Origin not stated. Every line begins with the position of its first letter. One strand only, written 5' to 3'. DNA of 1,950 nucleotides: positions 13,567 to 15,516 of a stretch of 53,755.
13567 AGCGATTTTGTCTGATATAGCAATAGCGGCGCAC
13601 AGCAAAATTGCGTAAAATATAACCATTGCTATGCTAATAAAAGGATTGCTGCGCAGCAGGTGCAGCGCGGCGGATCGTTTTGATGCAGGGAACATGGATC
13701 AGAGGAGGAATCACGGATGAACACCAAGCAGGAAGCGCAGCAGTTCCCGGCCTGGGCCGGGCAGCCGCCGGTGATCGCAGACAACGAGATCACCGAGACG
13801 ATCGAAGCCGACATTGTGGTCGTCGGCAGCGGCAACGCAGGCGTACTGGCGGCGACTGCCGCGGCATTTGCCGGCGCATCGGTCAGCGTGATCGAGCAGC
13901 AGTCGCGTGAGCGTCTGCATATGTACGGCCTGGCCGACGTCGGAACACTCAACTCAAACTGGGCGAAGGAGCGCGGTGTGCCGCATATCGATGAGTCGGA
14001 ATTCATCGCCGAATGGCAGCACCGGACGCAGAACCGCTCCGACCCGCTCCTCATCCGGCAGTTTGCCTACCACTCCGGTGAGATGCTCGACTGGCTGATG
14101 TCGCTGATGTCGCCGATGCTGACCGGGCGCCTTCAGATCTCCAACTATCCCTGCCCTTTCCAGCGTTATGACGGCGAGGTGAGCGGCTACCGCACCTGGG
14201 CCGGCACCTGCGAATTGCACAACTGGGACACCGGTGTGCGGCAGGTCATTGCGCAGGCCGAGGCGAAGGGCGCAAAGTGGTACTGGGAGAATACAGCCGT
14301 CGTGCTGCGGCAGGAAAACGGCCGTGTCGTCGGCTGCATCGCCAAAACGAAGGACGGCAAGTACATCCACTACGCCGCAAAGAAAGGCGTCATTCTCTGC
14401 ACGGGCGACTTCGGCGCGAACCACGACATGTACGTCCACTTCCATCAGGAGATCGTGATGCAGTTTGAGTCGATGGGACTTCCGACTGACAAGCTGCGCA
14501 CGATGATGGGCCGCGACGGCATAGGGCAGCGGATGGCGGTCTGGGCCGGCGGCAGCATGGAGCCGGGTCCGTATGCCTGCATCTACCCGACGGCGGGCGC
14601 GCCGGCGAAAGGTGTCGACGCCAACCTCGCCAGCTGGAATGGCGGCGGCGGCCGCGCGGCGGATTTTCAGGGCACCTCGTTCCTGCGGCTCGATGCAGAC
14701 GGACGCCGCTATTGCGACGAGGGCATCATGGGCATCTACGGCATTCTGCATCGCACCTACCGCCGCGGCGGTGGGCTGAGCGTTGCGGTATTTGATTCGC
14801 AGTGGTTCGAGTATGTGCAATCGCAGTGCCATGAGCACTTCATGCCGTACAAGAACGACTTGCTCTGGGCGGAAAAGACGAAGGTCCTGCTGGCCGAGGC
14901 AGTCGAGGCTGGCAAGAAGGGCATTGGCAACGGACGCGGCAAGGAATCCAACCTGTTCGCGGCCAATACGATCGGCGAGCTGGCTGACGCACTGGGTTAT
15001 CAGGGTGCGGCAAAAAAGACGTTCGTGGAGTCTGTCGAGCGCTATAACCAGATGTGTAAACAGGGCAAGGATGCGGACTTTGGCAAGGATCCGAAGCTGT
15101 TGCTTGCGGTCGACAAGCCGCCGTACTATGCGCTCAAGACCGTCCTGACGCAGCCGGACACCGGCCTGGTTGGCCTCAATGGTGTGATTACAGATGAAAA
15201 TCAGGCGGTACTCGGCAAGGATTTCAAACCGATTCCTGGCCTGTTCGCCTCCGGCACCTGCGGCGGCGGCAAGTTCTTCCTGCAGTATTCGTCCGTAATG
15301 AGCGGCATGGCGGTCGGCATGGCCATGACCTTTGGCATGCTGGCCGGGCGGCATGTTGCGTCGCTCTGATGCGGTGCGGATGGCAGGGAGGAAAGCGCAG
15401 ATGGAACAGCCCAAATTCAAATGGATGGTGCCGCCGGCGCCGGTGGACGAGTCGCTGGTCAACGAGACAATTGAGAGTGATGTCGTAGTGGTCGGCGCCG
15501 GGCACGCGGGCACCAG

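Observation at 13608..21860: Island made only of flavoenzymes: 2 KstD/fumarate-reductase-like FAD enzymes + 2 FMN/[4Fe-4S]/FAD ene-reductases + Isf-like flavoprotein, with no regulator or transporter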

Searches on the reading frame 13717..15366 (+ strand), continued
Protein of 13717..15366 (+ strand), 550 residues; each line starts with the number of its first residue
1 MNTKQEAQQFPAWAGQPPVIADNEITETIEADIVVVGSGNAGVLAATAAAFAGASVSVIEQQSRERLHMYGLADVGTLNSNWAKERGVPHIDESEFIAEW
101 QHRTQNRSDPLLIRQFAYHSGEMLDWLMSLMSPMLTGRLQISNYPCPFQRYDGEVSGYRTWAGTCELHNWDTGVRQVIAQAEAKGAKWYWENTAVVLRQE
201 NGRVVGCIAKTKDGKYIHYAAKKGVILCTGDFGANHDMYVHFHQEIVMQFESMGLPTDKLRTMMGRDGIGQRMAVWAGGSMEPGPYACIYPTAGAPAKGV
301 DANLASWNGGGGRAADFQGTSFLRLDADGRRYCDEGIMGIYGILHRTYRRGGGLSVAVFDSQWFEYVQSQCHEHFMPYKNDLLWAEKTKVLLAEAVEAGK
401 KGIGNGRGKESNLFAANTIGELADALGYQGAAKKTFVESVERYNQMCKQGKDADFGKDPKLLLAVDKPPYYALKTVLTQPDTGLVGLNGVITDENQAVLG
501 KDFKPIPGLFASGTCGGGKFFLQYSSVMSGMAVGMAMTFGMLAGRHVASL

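Call 69: fold_search(model_id=the predicted structure, library=pdb)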
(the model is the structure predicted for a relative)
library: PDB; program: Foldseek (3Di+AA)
matches with E <= 10: 1924; with E <= 0.001: 1172
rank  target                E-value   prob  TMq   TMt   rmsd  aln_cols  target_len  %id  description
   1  6t85                  1.4e-30  1.00  0.61  0.71   5.7       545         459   20  Urocanate reductase in complex with ADP (released 2021-03-03)
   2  6t86                  2.0e-29  1.00  0.67  0.79   4.8       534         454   20  Urocanate reductase in complex with FAD (released 2021-03-03)
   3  1qjd                  3.1e-29  1.00  0.60  0.58   5.8       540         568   20  Flavocytochrome C3 from Shewanella frigidimarina (released 1999-11-21)
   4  1q9i                  3.9e-28  1.00  0.58  0.57   5.9       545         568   20  The A251C:S430C double mutant of flavocytochrome c3 from Shewanella frigidimarina (released 2004-05-04)
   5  1e39                  5.5e-28  1.00  0.60  0.58   5.8       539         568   20  Flavocytochrome C3 from Shewanella frigidimarina histidine 365 mutated to alanine (released 2000-09-18)
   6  4at0                  7.4e-28  1.00  0.62  0.69   6.5       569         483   19  The crystal structure of 3-ketosteroid-delta4-(5alpha)-dehydrogenase from Rhodococcus jostii RHA1 (released 2012-08-01)
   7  1kss                  1.1e-27  1.00  0.60  0.58   5.8       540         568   20  Crystal Structure of His505Ala Mutant Flavocytochrome c3 from Shewanella frigidimarina (released 2002-08-14)
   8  1jrx_A                1.2e-27  1.00  0.58  0.57   6.1       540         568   21  Crystal structure of Arg402Ala mutant flavocytochrome c3 from Shewanella frigidimarina (released 2001-11-02)
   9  1jrz_A                1.4e-27  1.00  0.60  0.59   5.7       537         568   20  Crystal structure of Arg402Tyr mutant flavocytochrome c3 from Shewanella frigidimarina (released 2001-11-02)
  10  1p2e                  1.6e-27  1.00  0.59  0.57   5.8       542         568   21  H61A mutant of flavocytochrome c3 (released 2003-11-25)
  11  1ksu_A                2.0e-27  1.00  0.61  0.59   5.5       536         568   19  Crystal Structure of His505Tyr Mutant Flavocytochrome c3 from Shewanella frigidimarina (released 2002-08-14)
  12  1jry_A                3.6e-27  1.00  0.60  0.58   5.7       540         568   20  Crystal structure of Arg402Lys mutant flavocytochrome c3 from Shewanella frigidimarina (released 2001-11-02)
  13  2b7s                  3.6e-27  1.00  0.57  0.56   6.1       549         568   21  R381K mutant of flavocytochrome c3 (released 2006-05-23)
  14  1m64_A                3.9e-27  1.00  0.59  0.58   5.8       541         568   21  Crystal structure of Q363F mutant flavocytochrome c3 (released 2002-11-06)
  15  2b7r                  4.9e-27  1.00  0.60  0.59   5.6       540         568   20  Structure of E378D mutant flavocytochrome c3 (released 2006-05-23)
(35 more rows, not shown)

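Call 70: find_encoding_contigs(protein=P0005, flank=10000, max_places=1)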
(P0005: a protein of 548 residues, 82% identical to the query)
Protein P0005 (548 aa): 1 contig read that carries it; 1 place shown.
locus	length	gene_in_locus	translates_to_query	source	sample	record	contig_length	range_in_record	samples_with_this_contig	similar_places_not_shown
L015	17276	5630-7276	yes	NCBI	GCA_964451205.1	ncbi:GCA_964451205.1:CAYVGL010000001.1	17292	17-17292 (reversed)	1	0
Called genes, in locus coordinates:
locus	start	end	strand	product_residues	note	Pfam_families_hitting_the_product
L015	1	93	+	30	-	?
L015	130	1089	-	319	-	PF04909:Amidohydro_2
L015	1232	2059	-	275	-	PF09512:ThiW (weak)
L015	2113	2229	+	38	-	-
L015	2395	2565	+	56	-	-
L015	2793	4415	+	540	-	PF00496:SBP_bac_5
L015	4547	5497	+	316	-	PF00126:HTH_1, PF25213:HVO_A0261_N (faint), PF03466:LysR_substrate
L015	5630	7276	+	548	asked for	PF00890:FAD_binding_2, PF01266:DAO (faint)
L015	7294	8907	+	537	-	PF00890:FAD_binding_2, PF01134:GIDA (faint), PF01266:DAO, PF03486:HI0933_like (faint), PF07992:Pyr_redox_2 (weak), PF13450:NAD_binding_8 (faint)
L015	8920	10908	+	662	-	PF00724:Oxidored_FMN, PF00890:FAD_binding_2, PF01134:GIDA (weak), PF01266:DAO (weak), PF03486:HI0933_like (weak), PF07992:Pyr_redox_2, PF12831:FAD_oxidored, PF13738:Pyr_redox_3, +3 more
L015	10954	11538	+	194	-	PF02525:Flavodoxin_2, PF03358:FMN_red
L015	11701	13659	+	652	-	PF00724:Oxidored_FMN, PF00890:FAD_binding_2 (weak), PF03486:HI0933_like (weak), PF07992:Pyr_redox_2, PF12831:FAD_oxidored, PF13450:NAD_binding_8, PF13738:Pyr_redox_3, PF00070:Pyr_redox, +6 more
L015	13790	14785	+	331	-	PF00389:2-Hacid_dh, PF03446:NAD_binding_2 (faint), PF02826:2-Hacid_dh_C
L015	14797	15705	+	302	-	PF00056:Ldh_1_N, PF02866:Ldh_1_C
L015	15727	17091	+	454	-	PF01554:MatE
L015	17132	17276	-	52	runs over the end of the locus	?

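Call 71: find_encoding_contigs(protein=P0002, flank=10000, max_places=2)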
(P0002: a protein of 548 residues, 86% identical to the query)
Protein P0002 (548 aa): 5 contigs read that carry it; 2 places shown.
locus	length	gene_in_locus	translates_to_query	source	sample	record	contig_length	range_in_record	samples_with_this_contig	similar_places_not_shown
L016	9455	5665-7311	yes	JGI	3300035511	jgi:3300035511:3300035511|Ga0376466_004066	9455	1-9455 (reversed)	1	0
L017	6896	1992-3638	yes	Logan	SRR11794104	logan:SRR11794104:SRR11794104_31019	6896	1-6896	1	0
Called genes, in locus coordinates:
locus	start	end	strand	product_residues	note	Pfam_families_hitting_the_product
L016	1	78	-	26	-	?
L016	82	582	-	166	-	PF00186:DHFR_1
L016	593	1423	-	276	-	PF00303:Thymidylat_synt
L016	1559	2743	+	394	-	PF04851:ResIII, PF00270:DEAD, PF22590:Cas3-like_C_2 (faint), PF00271:Helicase_C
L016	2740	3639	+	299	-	PF02481:DNA_processg_A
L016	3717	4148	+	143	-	-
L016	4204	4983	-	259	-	-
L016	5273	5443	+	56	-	-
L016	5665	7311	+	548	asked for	PF00890:FAD_binding_2, PF12831:FAD_oxidored (faint)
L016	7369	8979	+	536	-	PF00890:FAD_binding_2, PF01266:DAO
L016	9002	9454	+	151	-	?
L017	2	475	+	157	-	?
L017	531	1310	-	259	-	-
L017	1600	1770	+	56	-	-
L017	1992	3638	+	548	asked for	PF00890:FAD_binding_2, PF12831:FAD_oxidored (faint)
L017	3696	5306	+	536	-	PF00890:FAD_binding_2, PF01266:DAO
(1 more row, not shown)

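Call 96: find_related_loci(query=A3, collection=metagenome_contigs, flank=10000)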
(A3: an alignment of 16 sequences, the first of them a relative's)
Query A3 (550 aa) in metagenome_contigs; peptide patterns used: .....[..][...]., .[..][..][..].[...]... (x = any residue, [..] = any of these).
307 stretches matched a pattern; 4 encode a relative of the query (tblastn E <= 1e-3); 4 distinct loci.
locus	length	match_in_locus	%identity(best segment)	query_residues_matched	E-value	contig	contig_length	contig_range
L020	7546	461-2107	81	1-550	0e+0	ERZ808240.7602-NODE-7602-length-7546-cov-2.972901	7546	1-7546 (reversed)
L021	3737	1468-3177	60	9-550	0e+0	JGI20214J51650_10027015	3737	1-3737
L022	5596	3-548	60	375-550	2e-62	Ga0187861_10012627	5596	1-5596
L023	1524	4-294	73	454-550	4e-44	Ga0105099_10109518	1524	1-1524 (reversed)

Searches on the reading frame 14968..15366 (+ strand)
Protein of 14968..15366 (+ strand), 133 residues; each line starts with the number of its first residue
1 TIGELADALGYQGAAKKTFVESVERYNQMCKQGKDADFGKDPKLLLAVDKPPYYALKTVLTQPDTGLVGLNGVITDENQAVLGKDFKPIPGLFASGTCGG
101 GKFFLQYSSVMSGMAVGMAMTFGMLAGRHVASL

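Call 64: search_solved_structures(query=window:14968-15366:+, max_evalue=0.001, show_alignments=5)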
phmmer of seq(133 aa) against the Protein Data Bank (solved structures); distinct sequences matched with E-value up to 0.001: 23.
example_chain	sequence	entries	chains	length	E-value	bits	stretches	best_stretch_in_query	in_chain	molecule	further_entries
1kss_A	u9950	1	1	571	2e-10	44.1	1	12-131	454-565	flavocytochrome c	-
1ksu_A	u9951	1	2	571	2.7e-10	43.6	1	12-131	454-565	flavocytochrome c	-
1q9i_A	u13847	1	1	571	3.2e-10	43.4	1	12-131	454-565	flavocytochrome c3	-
1e39_A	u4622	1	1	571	3.2e-10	43.4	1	12-131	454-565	FUMARATE REDUCTASE FLAVOPROTEIN SUBUNIT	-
1jrz_A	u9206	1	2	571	3.2e-10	43.3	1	12-131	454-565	FLAVOCYTOCHROME C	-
1p2h_A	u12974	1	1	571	3.3e-10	43.3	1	12-131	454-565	flavocytochrome c3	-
1p2e_A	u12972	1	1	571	3.3e-10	43.3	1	12-131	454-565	flavocytochrome c3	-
1jrx_A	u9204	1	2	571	3.3e-10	43.3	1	12-131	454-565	FLAVOCYTOCHROME C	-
1jry_A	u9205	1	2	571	3.3e-10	43.3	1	12-131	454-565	FLAVOCYTOCHROME C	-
2b7r_A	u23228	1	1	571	3.3e-10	43.3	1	12-131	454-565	Fumarate reductase flavoprotein subunit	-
2b7s_A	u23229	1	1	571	3.3e-10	43.3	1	12-131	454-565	Fumarate reductase flavoprotein subunit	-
1qjd_A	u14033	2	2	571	3.3e-10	43.3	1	12-131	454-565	FLAVOCYTOCHROME C3 | Fumarate reductase flavoprotein subunit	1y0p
1lj1_A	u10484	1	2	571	3.3e-10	43.3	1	12-131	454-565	flavocytochrome c3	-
1m64_A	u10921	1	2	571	3.3e-10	43.3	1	12-131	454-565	flavocytochrome c3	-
7p18_A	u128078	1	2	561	5.2e-09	39.4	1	37-132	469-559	3-oxosteroid 1-dehydrogenase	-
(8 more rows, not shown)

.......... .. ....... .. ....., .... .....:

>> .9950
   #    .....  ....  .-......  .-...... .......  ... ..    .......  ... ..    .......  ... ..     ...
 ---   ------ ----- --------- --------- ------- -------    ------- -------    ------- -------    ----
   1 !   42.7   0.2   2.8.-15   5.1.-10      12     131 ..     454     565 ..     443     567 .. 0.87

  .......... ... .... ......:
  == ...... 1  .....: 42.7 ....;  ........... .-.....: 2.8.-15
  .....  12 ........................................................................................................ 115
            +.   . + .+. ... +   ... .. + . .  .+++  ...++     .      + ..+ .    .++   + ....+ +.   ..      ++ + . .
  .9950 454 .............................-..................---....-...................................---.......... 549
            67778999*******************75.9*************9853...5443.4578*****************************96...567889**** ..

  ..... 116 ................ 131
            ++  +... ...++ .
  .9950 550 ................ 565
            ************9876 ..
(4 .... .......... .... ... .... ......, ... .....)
